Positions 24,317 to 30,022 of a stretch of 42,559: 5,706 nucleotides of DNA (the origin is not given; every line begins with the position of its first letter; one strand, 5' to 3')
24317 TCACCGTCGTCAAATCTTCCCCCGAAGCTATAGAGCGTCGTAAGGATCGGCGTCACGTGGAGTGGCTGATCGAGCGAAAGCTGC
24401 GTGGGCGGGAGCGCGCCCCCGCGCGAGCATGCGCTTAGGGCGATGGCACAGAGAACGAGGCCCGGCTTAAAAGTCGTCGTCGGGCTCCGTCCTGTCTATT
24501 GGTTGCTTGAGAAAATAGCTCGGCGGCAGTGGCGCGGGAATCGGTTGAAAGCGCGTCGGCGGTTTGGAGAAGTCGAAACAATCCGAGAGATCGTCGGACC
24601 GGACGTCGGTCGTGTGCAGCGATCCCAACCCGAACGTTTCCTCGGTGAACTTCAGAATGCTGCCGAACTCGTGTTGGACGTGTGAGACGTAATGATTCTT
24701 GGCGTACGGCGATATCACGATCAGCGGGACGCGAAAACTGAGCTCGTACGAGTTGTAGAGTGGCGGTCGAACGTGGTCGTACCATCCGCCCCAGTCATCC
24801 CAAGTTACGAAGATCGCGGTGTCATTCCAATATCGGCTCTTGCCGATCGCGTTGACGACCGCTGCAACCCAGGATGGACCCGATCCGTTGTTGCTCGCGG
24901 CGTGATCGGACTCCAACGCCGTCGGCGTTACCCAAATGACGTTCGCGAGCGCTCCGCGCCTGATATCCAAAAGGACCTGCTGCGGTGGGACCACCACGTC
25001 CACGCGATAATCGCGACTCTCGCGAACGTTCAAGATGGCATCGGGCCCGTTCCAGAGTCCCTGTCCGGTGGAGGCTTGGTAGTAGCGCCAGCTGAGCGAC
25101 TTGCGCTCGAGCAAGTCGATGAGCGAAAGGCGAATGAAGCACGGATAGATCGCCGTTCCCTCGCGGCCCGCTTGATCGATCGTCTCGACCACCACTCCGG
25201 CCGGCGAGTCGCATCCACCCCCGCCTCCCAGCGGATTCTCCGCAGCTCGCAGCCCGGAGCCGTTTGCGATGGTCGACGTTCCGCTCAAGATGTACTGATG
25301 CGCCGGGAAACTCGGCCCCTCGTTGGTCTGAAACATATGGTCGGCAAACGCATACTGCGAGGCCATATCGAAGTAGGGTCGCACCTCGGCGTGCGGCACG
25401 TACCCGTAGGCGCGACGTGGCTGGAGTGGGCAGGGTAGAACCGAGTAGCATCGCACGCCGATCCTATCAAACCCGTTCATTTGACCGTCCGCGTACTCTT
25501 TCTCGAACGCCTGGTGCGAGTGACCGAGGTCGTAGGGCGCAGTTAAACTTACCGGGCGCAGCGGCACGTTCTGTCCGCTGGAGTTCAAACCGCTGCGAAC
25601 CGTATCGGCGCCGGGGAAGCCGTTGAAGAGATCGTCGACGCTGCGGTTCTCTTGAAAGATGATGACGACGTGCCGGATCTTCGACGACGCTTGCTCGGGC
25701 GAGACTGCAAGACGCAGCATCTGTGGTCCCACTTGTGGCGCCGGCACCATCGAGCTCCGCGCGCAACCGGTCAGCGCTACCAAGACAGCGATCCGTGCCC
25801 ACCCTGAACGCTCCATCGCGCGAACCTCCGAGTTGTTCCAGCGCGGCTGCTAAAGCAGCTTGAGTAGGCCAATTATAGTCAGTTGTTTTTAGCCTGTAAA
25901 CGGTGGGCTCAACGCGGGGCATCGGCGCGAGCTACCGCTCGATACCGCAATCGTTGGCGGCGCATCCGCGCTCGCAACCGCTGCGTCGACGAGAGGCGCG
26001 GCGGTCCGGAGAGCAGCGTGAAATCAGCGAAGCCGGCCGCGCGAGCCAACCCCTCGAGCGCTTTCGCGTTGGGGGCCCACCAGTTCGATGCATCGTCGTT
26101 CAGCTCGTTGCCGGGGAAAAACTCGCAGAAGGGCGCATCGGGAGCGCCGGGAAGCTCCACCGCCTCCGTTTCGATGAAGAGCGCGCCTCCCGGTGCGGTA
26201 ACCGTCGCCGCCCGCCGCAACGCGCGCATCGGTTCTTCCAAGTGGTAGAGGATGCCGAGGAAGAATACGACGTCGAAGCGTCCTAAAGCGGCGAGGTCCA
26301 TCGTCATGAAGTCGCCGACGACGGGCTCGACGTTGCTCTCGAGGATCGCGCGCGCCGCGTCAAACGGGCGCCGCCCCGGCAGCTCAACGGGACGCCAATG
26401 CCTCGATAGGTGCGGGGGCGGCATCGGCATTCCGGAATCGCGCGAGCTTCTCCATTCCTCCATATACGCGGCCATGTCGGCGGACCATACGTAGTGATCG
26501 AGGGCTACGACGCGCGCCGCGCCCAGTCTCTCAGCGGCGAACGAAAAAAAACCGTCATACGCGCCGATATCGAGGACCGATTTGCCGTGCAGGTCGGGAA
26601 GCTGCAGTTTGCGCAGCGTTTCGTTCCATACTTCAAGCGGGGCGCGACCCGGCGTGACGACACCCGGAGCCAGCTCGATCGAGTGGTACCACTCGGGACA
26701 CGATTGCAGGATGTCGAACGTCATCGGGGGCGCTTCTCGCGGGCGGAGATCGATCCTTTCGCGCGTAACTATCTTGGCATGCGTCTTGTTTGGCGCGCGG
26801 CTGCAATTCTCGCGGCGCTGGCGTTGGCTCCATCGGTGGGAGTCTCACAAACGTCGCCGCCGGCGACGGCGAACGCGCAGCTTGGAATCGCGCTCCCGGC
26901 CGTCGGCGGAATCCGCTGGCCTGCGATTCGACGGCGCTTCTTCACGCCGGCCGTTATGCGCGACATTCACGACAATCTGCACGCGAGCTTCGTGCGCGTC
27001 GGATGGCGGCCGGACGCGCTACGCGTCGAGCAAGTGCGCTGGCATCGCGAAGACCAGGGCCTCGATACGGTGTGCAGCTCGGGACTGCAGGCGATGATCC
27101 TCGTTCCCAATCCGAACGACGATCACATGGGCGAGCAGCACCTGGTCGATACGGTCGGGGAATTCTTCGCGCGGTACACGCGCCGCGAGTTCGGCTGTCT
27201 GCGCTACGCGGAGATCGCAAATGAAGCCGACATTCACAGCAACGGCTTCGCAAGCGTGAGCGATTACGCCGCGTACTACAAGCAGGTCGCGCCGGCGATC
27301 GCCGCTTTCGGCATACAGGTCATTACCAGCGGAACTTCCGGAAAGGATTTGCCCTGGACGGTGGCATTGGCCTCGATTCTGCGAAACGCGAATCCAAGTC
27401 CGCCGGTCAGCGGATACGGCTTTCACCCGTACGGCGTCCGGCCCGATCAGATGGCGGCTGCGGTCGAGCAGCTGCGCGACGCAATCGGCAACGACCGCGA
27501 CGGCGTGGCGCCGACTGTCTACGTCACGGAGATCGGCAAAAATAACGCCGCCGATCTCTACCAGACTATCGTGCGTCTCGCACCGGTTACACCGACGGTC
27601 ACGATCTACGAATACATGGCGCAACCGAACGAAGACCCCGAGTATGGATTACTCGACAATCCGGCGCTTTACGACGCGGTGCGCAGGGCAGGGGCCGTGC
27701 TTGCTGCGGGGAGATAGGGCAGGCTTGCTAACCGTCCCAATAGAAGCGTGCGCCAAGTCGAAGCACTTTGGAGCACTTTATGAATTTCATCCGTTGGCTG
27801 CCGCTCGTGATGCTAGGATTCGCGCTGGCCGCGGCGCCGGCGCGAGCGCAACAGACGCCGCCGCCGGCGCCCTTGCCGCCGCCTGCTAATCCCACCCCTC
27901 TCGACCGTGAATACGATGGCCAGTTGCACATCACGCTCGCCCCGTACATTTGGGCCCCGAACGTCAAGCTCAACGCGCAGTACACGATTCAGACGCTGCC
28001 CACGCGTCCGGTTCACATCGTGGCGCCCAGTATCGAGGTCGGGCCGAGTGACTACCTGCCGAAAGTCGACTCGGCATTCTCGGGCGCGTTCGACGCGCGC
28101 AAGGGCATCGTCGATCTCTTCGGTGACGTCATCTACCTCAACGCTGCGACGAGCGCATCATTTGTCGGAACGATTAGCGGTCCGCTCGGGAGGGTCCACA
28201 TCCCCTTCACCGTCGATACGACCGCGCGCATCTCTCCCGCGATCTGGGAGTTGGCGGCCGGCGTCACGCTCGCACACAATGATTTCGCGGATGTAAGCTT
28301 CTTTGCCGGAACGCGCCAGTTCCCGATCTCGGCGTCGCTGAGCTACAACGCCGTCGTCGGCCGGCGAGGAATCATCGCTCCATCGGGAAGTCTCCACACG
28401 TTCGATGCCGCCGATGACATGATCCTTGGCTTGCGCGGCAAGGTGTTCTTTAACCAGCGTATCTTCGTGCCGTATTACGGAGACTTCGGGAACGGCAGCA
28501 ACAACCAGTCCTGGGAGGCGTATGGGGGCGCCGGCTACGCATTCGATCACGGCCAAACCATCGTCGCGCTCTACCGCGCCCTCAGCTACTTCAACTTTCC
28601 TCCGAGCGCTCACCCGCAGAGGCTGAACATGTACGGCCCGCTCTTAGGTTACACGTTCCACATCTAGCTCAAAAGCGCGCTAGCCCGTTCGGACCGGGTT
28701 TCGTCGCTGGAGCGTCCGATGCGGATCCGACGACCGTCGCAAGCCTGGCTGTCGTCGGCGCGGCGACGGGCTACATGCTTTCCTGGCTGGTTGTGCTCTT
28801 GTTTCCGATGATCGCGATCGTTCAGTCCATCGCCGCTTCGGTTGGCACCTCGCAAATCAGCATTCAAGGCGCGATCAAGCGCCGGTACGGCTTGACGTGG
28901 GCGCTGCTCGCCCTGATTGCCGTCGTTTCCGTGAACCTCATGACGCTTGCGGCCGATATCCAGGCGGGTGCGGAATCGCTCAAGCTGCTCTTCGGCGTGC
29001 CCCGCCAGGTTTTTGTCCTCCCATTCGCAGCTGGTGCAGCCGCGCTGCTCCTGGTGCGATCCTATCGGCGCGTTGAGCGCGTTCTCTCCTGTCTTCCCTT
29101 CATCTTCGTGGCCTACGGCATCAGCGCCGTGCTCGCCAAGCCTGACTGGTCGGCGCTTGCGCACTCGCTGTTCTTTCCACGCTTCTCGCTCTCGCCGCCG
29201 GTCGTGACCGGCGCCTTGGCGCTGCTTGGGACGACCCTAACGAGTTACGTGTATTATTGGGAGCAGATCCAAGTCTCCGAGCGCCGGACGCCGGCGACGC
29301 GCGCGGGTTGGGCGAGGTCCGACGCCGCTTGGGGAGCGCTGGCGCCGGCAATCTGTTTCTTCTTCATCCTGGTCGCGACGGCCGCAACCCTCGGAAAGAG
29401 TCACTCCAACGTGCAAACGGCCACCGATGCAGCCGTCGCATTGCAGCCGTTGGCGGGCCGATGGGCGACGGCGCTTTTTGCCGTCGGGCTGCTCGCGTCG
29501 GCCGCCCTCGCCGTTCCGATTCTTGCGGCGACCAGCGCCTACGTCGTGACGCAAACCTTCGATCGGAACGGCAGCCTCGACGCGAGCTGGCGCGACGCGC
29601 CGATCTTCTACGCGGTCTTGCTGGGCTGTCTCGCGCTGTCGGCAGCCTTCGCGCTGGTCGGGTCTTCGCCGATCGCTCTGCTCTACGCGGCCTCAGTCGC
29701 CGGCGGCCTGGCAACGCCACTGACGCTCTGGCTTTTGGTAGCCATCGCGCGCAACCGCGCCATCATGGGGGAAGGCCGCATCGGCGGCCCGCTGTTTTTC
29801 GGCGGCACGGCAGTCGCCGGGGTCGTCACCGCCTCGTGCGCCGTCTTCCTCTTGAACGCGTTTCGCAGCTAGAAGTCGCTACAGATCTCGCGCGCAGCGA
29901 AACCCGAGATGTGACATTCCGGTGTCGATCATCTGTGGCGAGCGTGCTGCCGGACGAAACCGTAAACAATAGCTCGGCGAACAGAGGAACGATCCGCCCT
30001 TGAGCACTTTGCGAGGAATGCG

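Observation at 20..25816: Three PLC/AcpA-type phosphoesterase lipoproteins interleaved with four copies of an unnamed ~329-aa lipoprotein family: candidate envelope module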

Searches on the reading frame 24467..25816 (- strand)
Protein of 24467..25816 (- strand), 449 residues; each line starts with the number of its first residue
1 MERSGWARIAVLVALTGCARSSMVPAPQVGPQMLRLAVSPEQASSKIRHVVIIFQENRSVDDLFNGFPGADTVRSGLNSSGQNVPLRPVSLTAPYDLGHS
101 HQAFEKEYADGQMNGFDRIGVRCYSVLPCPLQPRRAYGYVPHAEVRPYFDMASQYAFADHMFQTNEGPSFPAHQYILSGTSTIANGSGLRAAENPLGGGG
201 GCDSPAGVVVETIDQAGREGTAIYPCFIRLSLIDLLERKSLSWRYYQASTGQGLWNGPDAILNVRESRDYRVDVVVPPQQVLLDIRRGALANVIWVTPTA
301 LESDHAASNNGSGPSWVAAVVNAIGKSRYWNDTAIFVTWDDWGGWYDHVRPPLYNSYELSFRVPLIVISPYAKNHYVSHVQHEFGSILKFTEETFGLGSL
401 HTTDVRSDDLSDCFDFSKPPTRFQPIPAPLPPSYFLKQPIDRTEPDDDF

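Call 10: search_protein_families(library=pfam, proteins=[window:24467-25816:-], max_evalue=0.1)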
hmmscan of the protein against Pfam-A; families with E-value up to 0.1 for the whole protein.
window:24467-25816:- (449 aa): 2 families
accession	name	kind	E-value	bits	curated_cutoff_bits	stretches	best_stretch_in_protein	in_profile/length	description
PF04185.19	Phosphoesterase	-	1.2e-47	163.3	23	1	47-397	1-355/356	Phosphoesterase family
PF00884.28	Sulfatase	-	0.006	16.4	25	1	317-395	217-296/301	Sulfatase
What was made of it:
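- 24467..25816 (-): PLC3: PF04185 phosphoesterase lipoprotein, first gene of the trio. Its stop codon (24467-24469) lies inside the GloVer reading frame. Pfam E 1.2e-47 (call 10).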

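Call 30: search_protein_families(library=ncbifam, proteins=[window:24467-25816:-], max_evalue=0.01)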
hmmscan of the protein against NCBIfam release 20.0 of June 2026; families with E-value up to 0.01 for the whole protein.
window:24467-25816:- (449 aa): 2 families
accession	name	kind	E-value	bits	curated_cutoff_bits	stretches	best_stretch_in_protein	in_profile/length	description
TIGR03397.1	acid_phos_Burk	subfamily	6.1e-33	114.7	362.75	2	279-410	333-465/483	acid phosphatase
TIGR03396.1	PC_PLC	equivalog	8.6e-30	103.7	580.25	2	36-355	30-351/688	phosphocholine-specific phospholipase C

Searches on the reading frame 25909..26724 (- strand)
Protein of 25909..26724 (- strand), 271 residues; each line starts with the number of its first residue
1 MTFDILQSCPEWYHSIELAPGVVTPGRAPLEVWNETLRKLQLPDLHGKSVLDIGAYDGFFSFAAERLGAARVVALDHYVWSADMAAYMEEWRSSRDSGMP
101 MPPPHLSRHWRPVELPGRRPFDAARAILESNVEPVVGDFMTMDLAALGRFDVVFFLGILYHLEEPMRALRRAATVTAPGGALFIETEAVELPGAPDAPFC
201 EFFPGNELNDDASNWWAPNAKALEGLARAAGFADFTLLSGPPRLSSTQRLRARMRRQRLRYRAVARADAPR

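Call 12: search_protein_families(library=pfam, proteins=[window:25909-26724:-], max_evalue=0.01)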
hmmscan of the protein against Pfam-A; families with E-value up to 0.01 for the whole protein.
window:25909-26724:- (271 aa): 7 families
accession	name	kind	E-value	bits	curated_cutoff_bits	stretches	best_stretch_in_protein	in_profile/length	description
PF08003.17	Methyltransf_9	-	7.4e-13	48.6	23.8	1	121-256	154-284/315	Protein of unknown function (DUF1698)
PF13489.12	Methyltransf_23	-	1.6e-11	44.6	27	1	37-233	13-160/164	Methyltransferase domain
PF08241.18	Methyltransf_11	-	2.5e-09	38.1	21.2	1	132-184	44-95/95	Methyltransferase domain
PF13649.12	Methyltransf_25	-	1.6e-07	32.3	27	1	125-180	38-97/97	Methyltransferase domain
PF13847.12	Methyltransf_31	-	1.1e-06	28.8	27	1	130-192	54-119/145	Methyltransferase domain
PF08242.18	Methyltransf_12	-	8.8e-05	23.6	30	1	144-182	63-98/98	Methyltransferase domain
PF06325.19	PrmA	-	0.0011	19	22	1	37-77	152-192/296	Ribosomal protein L11 methyltransferase (PrmA)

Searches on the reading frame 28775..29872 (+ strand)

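Call 54: search_protein_families(library=pfam, proteins=[window:28775-29872:+], max_evalue=0.001)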
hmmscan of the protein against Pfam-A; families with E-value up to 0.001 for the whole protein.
window:28775-29872:+ (365 aa): 1 family
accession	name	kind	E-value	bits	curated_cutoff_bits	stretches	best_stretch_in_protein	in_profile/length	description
PF01566.24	Nramp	-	1.1e-55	189.6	29.8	1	2-336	15-355/357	Natural resistance-associated macrophage protein-like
